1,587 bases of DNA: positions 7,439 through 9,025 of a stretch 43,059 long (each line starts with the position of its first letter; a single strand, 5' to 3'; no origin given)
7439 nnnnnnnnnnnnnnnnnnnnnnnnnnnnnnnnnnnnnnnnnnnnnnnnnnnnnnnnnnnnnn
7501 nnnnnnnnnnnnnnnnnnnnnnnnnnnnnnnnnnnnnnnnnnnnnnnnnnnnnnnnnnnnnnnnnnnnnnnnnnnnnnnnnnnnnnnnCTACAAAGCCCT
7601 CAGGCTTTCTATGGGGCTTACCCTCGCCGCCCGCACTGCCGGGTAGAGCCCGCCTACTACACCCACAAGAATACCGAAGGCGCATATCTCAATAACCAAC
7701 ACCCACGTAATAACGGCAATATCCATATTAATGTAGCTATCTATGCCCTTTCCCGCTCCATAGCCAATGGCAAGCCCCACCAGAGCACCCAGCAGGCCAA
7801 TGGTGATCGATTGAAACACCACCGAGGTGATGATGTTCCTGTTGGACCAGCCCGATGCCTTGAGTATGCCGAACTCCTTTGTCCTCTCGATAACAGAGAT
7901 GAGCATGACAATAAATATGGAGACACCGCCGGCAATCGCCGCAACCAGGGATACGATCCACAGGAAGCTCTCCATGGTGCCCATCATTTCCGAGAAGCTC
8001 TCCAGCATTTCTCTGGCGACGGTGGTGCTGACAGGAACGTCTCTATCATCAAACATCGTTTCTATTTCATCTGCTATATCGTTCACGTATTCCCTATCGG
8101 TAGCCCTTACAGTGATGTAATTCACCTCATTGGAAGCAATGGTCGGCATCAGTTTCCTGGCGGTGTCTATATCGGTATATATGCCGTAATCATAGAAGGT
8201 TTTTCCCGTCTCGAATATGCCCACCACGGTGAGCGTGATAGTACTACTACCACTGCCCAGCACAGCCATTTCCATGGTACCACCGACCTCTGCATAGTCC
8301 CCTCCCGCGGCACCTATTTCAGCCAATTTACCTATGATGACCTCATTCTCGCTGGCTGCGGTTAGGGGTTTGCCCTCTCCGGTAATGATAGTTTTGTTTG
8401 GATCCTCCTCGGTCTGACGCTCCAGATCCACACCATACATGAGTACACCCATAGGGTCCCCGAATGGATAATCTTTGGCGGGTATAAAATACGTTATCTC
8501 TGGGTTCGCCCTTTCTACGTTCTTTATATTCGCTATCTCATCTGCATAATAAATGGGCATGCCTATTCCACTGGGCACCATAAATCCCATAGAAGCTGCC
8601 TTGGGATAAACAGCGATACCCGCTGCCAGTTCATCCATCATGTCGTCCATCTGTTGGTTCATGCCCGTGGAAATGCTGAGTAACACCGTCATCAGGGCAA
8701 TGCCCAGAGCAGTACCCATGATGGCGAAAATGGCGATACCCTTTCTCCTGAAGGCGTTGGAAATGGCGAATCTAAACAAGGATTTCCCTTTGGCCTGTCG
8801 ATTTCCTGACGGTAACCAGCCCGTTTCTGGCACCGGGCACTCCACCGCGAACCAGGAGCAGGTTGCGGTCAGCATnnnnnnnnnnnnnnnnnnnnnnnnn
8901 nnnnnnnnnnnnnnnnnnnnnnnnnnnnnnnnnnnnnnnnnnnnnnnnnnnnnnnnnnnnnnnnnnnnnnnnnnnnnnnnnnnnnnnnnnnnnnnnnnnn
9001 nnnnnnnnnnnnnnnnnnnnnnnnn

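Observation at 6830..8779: MacB/FtsX-type ABC exporter inserted, with translational coupling, between rplC and rplD inside the S10 ribosomal-protein operon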

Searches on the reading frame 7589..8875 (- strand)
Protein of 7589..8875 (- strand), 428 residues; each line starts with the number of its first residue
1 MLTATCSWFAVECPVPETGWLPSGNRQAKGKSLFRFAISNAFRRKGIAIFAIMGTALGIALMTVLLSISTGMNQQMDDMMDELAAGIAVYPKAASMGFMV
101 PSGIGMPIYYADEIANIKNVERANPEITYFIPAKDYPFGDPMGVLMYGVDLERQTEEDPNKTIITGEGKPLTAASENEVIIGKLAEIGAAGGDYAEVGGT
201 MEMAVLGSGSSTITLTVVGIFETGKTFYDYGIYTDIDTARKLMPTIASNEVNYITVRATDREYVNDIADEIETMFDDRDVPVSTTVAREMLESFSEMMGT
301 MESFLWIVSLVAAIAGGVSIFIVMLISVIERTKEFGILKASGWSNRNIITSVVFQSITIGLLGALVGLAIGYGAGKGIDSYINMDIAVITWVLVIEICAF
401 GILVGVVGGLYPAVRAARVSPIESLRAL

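Call 3: search_protein_families(library=pfam, proteins=[window:7589-8875:-])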
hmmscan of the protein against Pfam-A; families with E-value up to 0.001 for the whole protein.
window:7589-8875:- (428 aa): 2 families
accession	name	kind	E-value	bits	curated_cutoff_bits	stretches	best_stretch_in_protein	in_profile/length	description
PF02687.27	FtsX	-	9.9e-19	68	25.5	1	307-421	2-120/120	FtsX-like permease C-terminal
PF12704.14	MacB_PCD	-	1.5e-15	58.5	27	1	50-273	3-206/207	MacB-like periplasmic core domain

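Call 4: search_protein_families(library=ncbifam, proteins=[window:7589-8875:-])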
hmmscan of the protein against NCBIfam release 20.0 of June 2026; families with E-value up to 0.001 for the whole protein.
window:7589-8875:- (428 aa): 8 families
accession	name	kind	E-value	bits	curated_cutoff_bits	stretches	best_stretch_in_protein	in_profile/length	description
TIGR02212.1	lolCE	equivalog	5.7e-21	74.9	362.45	1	47-426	23-409/411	lipoprotein-releasing ABC transporter permease subunit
TIGR03434.1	ADOP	subfamily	2.2e-15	55.8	622.3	1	249-427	624-802/803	ADOP family duplicated permease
NF007826.0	PRK10535.1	equivalog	2.6e-14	52.4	966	1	252-425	470-645/648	macrolide ABC transporter ATP-binding protein/permease MacB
NF008076.0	PRK10814.1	exception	2.4e-10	40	473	1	47-426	26-397/399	lipoprotein-releasing ABC transporter permease subunit LolC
NF008357.0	PRK11146.1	exception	2.5e-05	23.3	439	0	47-372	26-339/414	lipoprotein-releasing ABC transporter permease subunit LolE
NF038346.1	FtsX_actino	exception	0.0005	19.5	250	1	287-410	165-295/308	permease-like cell division protein FtsX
NF038347.1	FtsX_Gpos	exception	0.00052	19.5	225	1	253-410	123-288/296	permease-like cell division protein FtsX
TIGR01185.1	devC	equivalog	0.00092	18.3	290.35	0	215-371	170-327/380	ABC transporter permease DevC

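Call 9: find_homologous_proteins(query=window:7592-8779:-, max_evalue=1e-10)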
Query window:7592-8779:- (396 aa): 250 proteins with E <= 1e-10 among 8000 candidates; the best 120 are listed.
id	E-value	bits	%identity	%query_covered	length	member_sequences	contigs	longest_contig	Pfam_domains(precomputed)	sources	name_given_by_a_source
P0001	1.4e-249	845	100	100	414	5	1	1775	PF02687.28,PF12704.15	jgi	-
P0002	1.5e-226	769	90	100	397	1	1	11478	PF02687.28,PF12704.15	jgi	jgi:putative ABC transport system permease protein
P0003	2.5e-225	765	90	100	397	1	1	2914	PF02687.28,PF12704.15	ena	-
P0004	2.3e-220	749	88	100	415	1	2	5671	PF02687.28,PF12704.15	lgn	-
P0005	8.8e-187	639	75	100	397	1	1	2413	PF02687.28,PF12704.15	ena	-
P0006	1.0e-186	638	76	100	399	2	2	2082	PF02687.28,PF12704.15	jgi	-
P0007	8.9e-186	635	76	100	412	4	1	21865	PF02687.28,PF12704.15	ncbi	-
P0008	2.0e-185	634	75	100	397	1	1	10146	PF02687.28,PF12704.15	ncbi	-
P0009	2.4e-185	634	75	100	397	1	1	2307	PF02687.28,PF12704.15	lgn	-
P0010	3.6e-185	633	75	100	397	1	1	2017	PF02687.28,PF12704.15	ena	-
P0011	9.4e-185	632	75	100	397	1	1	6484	PF02687.28,PF12704.15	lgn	-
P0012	2.2e-184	631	76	100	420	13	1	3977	PF02687.28,PF12704.15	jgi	jgi:putative ABC transport system permease protein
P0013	9.8e-184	629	75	100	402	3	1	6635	PF02687.28,PF12704.15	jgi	jgi:putative ABC transport system permease protein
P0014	1.2e-182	625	75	100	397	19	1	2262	PF02687.28,PF12704.15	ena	-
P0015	1.3e-182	625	75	100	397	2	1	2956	PF02687.28,PF12704.15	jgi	-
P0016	7.1e-182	623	75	100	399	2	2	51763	PF02687.28,PF12704.15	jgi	-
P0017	4.3e-181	620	75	100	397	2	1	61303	PF02687.28,PF12704.15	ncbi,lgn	-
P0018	3.9e-180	617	74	100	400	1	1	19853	PF02687.28,PF12704.15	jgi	-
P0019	2.3e-178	611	74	100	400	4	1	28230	PF02687.28,PF12704.15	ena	-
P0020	3.5e-176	604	74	100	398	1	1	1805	PF02687.28,PF12704.15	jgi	-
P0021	4.5e-176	603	73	100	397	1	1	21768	PF02687.28,PF12704.15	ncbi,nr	ncbi:MAG: ABC transporter permease [Dehalococcoidia bacterium]|nr:ABC transporter permease [Dehaloco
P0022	3.3e-171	587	71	100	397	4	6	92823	PF02687.28,PF12704.15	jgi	jgi:putative ABC transport system permease protein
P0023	4.8e-163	561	69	100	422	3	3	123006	PF02687.28,PF12704.15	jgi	-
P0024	2.9e-161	555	68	100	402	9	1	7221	PF02687.28,PF12704.15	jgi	jgi:putative ABC transport system permease protein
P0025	1.5e-160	552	66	100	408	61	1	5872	PF02687.28,PF12704.15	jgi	jgi:putative ABC transport system permease protein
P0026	4.7e-160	551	67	100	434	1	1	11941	PF02687.28,PF12704.15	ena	-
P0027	4.8e-160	551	67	100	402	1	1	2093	PF02687.28,PF12704.15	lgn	-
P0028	3.3e-158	545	68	100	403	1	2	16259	PF02687.28,PF12704.15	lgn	-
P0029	4.5e-158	544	67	100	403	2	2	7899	PF02687.28,PF12704.15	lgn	-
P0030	4.2e-157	541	66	100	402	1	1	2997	PF02687.28,PF12704.15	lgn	-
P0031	5.9e-157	541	67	100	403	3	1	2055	PF02687.28,PF12704.15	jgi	-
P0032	9.9e-157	540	67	100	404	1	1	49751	PF02687.28,PF12704.15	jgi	-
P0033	9.9e-157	540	66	100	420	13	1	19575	PF02687.28,PF12704.15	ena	-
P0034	3.8e-156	538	68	100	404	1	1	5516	PF02687.28,PF12704.15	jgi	-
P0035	1.2e-154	533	66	100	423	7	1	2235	PF02687.28,PF12704.15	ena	-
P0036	2.8e-153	528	70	93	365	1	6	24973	PF02687.28,PF12704.15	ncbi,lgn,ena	-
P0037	1.0e-138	481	63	100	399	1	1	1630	PF02687.28,PF12704.15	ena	-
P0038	2.3e-137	476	60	100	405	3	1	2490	PF02687.28,PF12704.15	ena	-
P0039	2.8e-137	476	60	100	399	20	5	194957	PF02687.28,PF12704.15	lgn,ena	-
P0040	5.3e-136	472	65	89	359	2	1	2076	PF02687.28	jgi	jgi:putative ABC transport system permease protein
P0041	9.9e-136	471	58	100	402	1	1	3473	PF02687.28,PF12704.15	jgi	-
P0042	2.7e-135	469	60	100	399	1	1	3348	PF02687.28,PF12704.15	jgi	jgi:putative ABC transport system permease protein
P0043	2.8e-134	466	61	100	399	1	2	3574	PF02687.28,PF12704.15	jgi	jgi:putative ABC transport system permease protein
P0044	1.6e-133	463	65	100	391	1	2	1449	PF02687.28,PF12704.15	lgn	-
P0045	2.3e-133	463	57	100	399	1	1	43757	PF02687.28,PF12704.15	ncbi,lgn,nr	ncbi:MAG: FtsX-like permease family protein [Chloroflexota bacterium]|nr:FtsX-like permease family p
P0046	2.9e-133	463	59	100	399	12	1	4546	PF02687.28,PF12704.15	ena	-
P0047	1.1e-132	461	59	100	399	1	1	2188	PF02687.28,PF12704.15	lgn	-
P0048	1.8e-132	460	58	100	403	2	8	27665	PF02687.28,PF12704.15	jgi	jgi:putative ABC transport system permease protein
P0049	1.9e-132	460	58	100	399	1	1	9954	PF02687.28,PF12704.15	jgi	jgi:putative ABC transport system permease protein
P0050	2.3e-132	460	59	100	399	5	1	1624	PF02687.28,PF12704.15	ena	-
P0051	2.3e-132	460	57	100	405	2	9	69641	PF02687.28,PF12704.15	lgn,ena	-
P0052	2.4e-132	460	59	100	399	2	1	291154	PF02687.28,PF12704.15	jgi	-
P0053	3.0e-132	459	58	100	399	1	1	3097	PF02687.28,PF12704.15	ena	-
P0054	3.1e-132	459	58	100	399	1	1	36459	PF02687.28,PF12704.15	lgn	-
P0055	3.5e-132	459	59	100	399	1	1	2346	PF02687.28,PF12704.15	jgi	jgi:putative ABC transport system permease protein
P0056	7.2e-132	458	60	100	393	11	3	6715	PF02687.28,PF12704.15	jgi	-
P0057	1.1e-131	457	57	100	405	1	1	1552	PF02687.28,PF12704.15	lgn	-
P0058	1.6e-131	457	59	100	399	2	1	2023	PF02687.28,PF12704.15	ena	-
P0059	2.5e-131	456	57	100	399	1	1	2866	PF02687.28,PF12704.15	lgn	-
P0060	4.8e-131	455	57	100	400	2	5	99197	PF02687.28,PF12704.15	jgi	-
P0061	7.8e-131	455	58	100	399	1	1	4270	PF02687.28,PF12704.15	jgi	jgi:putative ABC transport system permease protein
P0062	1.2e-130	454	57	100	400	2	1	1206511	PF02687.28,PF12704.15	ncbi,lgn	ncbi:MAG: ABC transporter permease [Dehalococcoidia bacterium]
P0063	2.2e-130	453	62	93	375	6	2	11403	PF02687.28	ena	-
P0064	4.3e-130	452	57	100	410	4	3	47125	PF02687.28,PF12704.15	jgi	jgi:putative ABC transport system permease protein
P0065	1.3e-129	451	59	100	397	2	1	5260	PF02687.28,PF12704.15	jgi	jgi:putative ABC transport system permease protein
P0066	4.6e-128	445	60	100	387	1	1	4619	PF02687.28,PF12704.15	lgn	-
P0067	5.3e-128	445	56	100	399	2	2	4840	PF02687.28,PF12704.15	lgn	-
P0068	8.6e-128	445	58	100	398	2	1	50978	PF02687.28,PF12704.15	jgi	-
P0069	2.0e-126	440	55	100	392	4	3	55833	PF02687.28,PF12704.15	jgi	-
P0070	7.5e-125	435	59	100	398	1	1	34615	PF02687.28,PF12704.15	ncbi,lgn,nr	ncbi:MAG: ABC transporter permease [Chloroflexota bacterium]|nr:ABC transporter permease [Chloroflex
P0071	9.5e-125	435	57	100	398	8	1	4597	PF02687.28,PF12704.15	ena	-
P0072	1.6e-124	434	57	100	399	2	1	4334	PF02687.28,PF12704.15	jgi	-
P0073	1.2e-123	431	58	100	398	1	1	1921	PF02687.28,PF12704.15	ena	-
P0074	5.8e-121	422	57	100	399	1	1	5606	PF02687.28,PF12704.15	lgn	-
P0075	6.6e-118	412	57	93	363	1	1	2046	PF02687.28,PF12704.15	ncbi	-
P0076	2.7e-117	410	56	100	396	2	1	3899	PF02687.28,PF12704.15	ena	-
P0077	6.6e-117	409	57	93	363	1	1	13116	PF02687.28,PF12704.15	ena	-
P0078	5.3e-116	406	53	100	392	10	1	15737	PF02687.28,PF12704.15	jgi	-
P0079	5.7e-116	406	54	100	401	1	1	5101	PF02687.28,PF12704.15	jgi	-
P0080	6.9e-116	405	54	100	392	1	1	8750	PF02687.28,PF12704.15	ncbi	-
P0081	1.2e-115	405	54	100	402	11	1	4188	PF02687.28,PF12704.15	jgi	jgi:putative ABC transport system permease protein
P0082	1.3e-114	401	55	100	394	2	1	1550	PF02687.28,PF12704.15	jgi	jgi:putative ABC transport system permease protein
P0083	2.7e-114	400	58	93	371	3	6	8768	PF02687.28,PF12704.15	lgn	-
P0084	1.3e-113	398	53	100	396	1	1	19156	PF02687.28,PF12704.15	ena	-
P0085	3.3e-112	393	53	100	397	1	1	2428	PF02687.28,PF12704.15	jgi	-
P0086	6.5e-112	392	54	93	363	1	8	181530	PF02687.28,PF12704.15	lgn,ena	-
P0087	1.5e-111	391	56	93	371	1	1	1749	PF02687.28,PF12704.15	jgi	jgi:putative ABC transport system permease protein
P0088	1.7e-111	391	53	100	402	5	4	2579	PF02687.28,PF12704.15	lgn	-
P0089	2.2e-111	391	57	93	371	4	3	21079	PF02687.28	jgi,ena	-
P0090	2.6e-111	390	52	100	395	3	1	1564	PF02687.28,PF12704.15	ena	-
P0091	6.9e-111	389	53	100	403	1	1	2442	PF02687.28,PF12704.15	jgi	jgi:putative ABC transport system permease protein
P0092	1.3e-110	388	54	100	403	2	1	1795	PF02687.28,PF12704.15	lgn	-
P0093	1.7e-110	388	57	93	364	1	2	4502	PF02687.28,PF12704.15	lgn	-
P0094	3.2e-110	387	53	100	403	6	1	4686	PF02687.28,PF12704.15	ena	-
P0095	3.7e-110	387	53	100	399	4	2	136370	PF02687.28,PF12704.15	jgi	-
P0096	1.2e-109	385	55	93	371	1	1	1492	PF02687.28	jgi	jgi:putative ABC transport system permease protein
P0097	1.3e-109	385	56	93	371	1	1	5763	PF02687.28,PF12704.15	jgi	jgi:putative ABC transport system permease protein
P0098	1.2e-108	382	52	100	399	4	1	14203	PF02687.28,PF12704.15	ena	-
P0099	4.0e-107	377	52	100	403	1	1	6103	PF02687.28,PF12704.15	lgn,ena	-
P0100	4.9e-107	376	56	93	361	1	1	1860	PF02687.28,PF12704.15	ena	-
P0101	3.8e-106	373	56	85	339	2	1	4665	PF02687.28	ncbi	ncbi:MAG: FtsX-like permease family protein, partial [Dehalococcoidia bacterium]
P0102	2.1e-104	368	48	99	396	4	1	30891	PF02687.28,PF12704.15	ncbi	-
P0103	3.6e-104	367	51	100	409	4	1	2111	PF02687.28,PF12704.15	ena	-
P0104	2.1e-103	364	53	93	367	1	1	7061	PF02687.28,PF12704.15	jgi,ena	-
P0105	3.7e-103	364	48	100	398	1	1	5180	PF02687.28,PF12704.15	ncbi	-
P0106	6.3e-103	363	50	100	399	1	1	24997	PF02687.28,PF12704.15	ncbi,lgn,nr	ncbi:MAG: FtsX-like permease family protein [Chloroflexota bacterium]|nr:FtsX-like permease family p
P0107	4.0e-101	357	52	100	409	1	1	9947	PF02687.28,PF12704.15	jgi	jgi:putative ABC transport system permease protein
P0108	3.2e-100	354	50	100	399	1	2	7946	PF02687.28,PF12704.15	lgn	-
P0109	4.7e-100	353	51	94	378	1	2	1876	PF02687.28,PF12704.15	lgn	-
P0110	9.4e-100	352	51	93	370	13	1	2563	PF02687.28,PF12704.15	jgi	jgi:putative ABC transport system permease protein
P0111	2.9e-99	351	52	89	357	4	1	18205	PF02687.28,PF12704.15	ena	-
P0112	7.0e-99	349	50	100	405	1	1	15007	PF02687.28,PF12704.15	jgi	-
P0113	3.2e-98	347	53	88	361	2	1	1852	PF02687.28,PF12704.15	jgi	jgi:putative ABC transport system permease protein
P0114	1.7e-97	345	51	100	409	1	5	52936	PF02687.28,PF12704.15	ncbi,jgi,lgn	-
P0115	3.1e-97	344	51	100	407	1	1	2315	PF02687.28,PF12704.15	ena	-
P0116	3.8e-97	344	51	100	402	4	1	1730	PF02687.28,PF12704.15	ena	-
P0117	8.2e-97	343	51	100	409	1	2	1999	PF02687.28,PF12704.15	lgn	-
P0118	2.4e-96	341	69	61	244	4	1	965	PF02687.28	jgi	jgi:putative ABC transport system permease protein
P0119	3.3e-96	341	50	100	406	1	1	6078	PF02687.28,PF12704.15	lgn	-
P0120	8.7e-96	339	50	100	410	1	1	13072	PF02687.28,PF12704.15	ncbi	-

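Call 12: find_related_loci(query=A1, collection=genome_contigs, flank=6000)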
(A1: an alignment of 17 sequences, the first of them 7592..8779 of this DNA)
Query A1 (396 aa) in genome_contigs; peptide patterns used: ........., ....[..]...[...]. (x = any residue, [..] = any of these).
78 stretches matched a pattern; 29 encode a relative of the query (tblastn E <= 1e-3); 29 distinct loci.
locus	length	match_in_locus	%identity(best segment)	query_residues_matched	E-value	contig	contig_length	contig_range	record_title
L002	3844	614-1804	75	1-396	0e+0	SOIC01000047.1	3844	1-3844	MAG: Dehalococcoidia bacterium isolate E29_bin15 NODE_15145_length_3844_cov_14.914225, whole genome shotgun sequence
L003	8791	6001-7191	76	1-396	0e+0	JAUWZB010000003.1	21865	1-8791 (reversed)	MAG: Dehalococcoidales bacterium isolate CSMAG_2725 CSMAG_2725_k141_643414_length_21865_cov_33.7564, whole genome shotgu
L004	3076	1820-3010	74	1-396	0e+0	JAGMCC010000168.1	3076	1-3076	MAG: Dehalococcoidia bacterium isolate RS_16_40 ZL425.bin.40.fa_168, whole genome shotgun sequence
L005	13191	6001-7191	74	1-396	0e+0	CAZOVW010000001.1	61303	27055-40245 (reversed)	MAG TPA_asm: uncultured Dehalococcoidales bacterium isolate binchicken_co318_153 genome assembly, contig: NODE_102_lengt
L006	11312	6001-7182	70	1-396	2e-179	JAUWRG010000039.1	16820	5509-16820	MAG: Dehalococcoidia bacterium isolate CSMAG_2522 CSMAG_2522_k141_973013_length_16820_cov_17.9776, whole genome shotgun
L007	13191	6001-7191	73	1-396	3e-176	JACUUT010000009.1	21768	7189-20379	MAG: Dehalococcoidia bacterium isolate Kmv38 NODE_1144_length_21768_cov_6.111132, whole genome shotgun sequence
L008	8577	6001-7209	67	1-396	5e-173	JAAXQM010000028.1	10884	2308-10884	MAG: Dehalococcoidales bacterium isolate MAG-BB-17 scaffold_1259, whole genome shotgun sequence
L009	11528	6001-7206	67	1-396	4e-172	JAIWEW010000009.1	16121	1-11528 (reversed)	MAG: bacterium isolate JL_US_03_9 NODE_542_length_16121_cov_0.968053, whole genome shotgun sequence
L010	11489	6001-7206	66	1-396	4e-171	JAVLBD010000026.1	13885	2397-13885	MAG: Dehalococcoidia bacterium isolate Uz-K9-09 NODE_26_length_13885_cov_3.105953, whole genome shotgun sequence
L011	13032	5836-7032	60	1-396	7e-147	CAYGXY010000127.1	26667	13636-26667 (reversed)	MAG TPA_asm: uncultured Dehalococcoidales bacterium isolate ERP119294_co2_461 genome assembly, contig: k141_1092856, who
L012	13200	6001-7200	57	1-396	3e-140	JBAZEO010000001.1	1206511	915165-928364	MAG: Dehalococcoidia bacterium isolate SO_2017_LW3_128 NODE_3_length_1206511_cov_6.257372_LW162_2017, whole genome shotg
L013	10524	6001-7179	61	1-396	6e-134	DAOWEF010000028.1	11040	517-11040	MAG TPA_asm: Dehalococcoidia bacterium isolate CSMAG_1932 CSMAG_1932_k141_353891_length_11040_cov_16.7204, whole genome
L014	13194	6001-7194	59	1-396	1e-128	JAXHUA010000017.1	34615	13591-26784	MAG: Chloroflexota bacterium isolate MAG39_tar_biofilm MAG39_17, whole genome shotgun sequence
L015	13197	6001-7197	57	1-396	2e-142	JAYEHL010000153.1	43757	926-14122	MAG: Chloroflexota bacterium isolate MAG219 MAG219_153, whole genome shotgun sequence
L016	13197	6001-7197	53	1-396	2e-115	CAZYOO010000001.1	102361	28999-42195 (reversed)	MAG TPA_asm: uncultured Dehalococcoidales bacterium isolate binchicken_co334_198 genome assembly, contig: NODE_245_lengt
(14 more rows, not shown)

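Call 15: search_solved_structures(query=A1, max_evalue=0.001)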
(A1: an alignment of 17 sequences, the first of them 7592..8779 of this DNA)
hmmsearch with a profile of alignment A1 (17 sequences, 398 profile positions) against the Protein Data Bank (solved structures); distinct sequences matched with E-value up to 0.001: 13.
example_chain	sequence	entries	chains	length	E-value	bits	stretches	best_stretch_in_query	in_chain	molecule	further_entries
5xu1_M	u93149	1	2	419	2.3e-23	86.2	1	2-396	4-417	ABC transporter permeae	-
5gko_A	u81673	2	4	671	4.7e-21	78.6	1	8-395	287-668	Macrolide export ATP-binding/permease protein MacB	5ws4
9w37_A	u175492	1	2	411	1.2e-16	64.2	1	14-396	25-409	LolF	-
9w35_A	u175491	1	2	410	1.2e-16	64.1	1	14-396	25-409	LolF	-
9w2w_A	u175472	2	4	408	1e-15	61.1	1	14-395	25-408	LolF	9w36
5lil_A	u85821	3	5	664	1.9e-14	56.9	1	2-395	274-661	Macrolide export ATP-binding/permease protein MacB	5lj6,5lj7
9o9x_C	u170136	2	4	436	2e-14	56.8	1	11-396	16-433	ABC transporter permease YtrF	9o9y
5nik_J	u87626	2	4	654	6.5e-13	51.8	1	217-395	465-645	Macrolide export ATP-binding/permease protein MacB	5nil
7arh_C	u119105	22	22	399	1.6e-10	44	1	15-396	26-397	Lipoprotein-releasing ABC transporter permease subunit LolC | Lipo-releasing system transmembrane protein lolC | Lipoprotein-releasing system transmembrane prot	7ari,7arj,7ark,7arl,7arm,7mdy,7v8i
7mdx_A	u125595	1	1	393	4.4e-09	39.2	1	15-393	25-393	Lipoprotein-releasing system transmembrane protein LolC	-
7arh_E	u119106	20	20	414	1.5e-07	34.2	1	14-391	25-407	Lipoprotein-releasing system transmembrane protein LolE | Lipoprotein transporter subunit LolE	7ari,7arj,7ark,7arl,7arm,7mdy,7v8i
7mdx_B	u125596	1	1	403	3.8e-07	32.8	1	14-347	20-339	Lipoprotein-releasing system transmembrane protein LolE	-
9rli_E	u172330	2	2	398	0.00045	22.7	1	14-210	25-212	Lipoprotein-releasing system transmembrane protein LolE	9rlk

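Call 32: predict_structure(alignment_id=A1)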
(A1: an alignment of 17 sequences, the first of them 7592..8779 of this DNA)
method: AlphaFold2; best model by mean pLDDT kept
length: 396 residues; sequences in the alignment: 17
mean_pLDDT: 73.5   pTM: 0.56
mean pLDDT of the five models: 73.5, 69.5, 68.5, 68.1, 65.8
residues with pLDDT >= 90: 55; 70-90: 147; 50-70: 168; < 50: 26
segments of 3 or more residues with pLDDT < 50: 1-10, 346-357
pLDDT, mean of each block of 10 residues (from residue 1): 39 61 68 67 65 84 70 90 90 89 82 85 64 81 84 80 88 80 90 79 90 88 87 90 90 73 63 66 67 67 65 72 70 67 50 46 65 66 62 50
secondary structure, 60 per line:
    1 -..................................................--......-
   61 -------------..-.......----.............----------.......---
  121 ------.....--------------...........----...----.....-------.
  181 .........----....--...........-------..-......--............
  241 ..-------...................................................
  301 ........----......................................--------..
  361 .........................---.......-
elements in order: H2-51 E54-59 H77-83 E88-100 E111-117 H127-130 E146-150 H151-156 E168-172 E180-189 H194-197 E200-203 H204-210 E221-226 H229-242 E250-254 H255-308 H313-350 H359-385 H389-395

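Call 34: find_encoding_contigs(protein=P0062, flank=7000, max_places=1)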
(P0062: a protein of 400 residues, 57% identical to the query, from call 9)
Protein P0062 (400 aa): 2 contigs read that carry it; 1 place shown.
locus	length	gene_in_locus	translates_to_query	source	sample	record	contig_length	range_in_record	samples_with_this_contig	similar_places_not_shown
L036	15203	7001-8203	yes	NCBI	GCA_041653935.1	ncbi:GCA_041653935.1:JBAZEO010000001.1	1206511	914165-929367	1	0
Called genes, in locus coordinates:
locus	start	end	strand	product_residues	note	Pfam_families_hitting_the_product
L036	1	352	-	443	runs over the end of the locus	PF07690:MFS_1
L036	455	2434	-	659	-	PF16177:ACAS_N, PF00501:AMP-binding, PF13193:AMP-binding_C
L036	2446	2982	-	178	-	PF00213:OSCP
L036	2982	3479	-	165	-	-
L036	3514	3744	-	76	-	PF00137:ATP-synt_C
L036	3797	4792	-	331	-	PF00119:ATP-synt_A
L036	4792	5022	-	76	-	PF09527:ATPase_gene1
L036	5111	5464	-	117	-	-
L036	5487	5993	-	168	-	PF02577:BFN_dom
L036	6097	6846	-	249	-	PF01479:S4, PF00849:PseudoU_synth_2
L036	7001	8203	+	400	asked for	PF12704:MacB_PCD, PF02687:FtsX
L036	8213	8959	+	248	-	PF00005:ABC_tran, PF13304:AAA_21 (faint)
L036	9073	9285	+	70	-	-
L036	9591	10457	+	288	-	PF00158:Sigma54_activat (faint), PF07724:AAA_2 (weak), PF07728:AAA_5, PF13401:AAA_22 (weak), PF00004:AAA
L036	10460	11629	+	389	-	PF05762:VWA_CoxE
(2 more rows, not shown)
